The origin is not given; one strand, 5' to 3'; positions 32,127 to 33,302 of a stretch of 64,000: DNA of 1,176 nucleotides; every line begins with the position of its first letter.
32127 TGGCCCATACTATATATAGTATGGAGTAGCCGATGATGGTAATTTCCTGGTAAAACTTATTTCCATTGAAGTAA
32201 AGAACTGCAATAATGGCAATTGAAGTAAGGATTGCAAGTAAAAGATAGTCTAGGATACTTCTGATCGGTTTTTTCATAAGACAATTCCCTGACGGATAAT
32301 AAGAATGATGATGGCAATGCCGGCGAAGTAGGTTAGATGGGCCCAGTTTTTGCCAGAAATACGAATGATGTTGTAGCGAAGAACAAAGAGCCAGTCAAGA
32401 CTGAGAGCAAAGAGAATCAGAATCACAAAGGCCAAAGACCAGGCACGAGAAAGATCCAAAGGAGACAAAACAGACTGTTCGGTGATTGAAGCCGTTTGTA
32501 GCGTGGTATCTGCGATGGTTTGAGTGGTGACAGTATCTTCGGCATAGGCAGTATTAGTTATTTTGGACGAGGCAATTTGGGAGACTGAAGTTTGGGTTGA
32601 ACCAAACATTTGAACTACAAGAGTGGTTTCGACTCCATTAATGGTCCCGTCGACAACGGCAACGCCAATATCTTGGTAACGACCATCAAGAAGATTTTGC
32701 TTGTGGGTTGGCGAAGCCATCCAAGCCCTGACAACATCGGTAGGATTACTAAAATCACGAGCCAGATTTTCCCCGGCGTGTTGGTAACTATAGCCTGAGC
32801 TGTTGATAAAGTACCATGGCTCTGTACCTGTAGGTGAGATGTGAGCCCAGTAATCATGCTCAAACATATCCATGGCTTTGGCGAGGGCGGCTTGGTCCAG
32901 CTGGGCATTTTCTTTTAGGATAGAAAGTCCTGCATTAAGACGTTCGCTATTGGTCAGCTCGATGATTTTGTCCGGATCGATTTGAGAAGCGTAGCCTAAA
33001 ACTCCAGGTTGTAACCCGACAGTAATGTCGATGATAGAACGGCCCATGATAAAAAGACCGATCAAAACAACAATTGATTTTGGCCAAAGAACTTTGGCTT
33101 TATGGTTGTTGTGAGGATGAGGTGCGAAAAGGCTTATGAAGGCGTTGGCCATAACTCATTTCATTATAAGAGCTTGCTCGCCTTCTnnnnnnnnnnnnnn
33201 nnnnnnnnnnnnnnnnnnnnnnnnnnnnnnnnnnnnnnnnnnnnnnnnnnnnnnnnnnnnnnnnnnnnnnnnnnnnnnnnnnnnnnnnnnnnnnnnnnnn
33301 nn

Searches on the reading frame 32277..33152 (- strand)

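Call 55: search_protein_families(library=pfam, proteins=[window:32277-33152:-], max_evalue=0.0001)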
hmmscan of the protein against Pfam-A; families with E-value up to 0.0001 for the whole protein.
window:32277-33152:- (292 aa): 1 family
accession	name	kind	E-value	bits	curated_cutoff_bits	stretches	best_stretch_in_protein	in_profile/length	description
PF00188.32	CAP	-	1.3e-16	61.9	21.1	1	65-181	2-115/117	Cysteine-rich secretory protein family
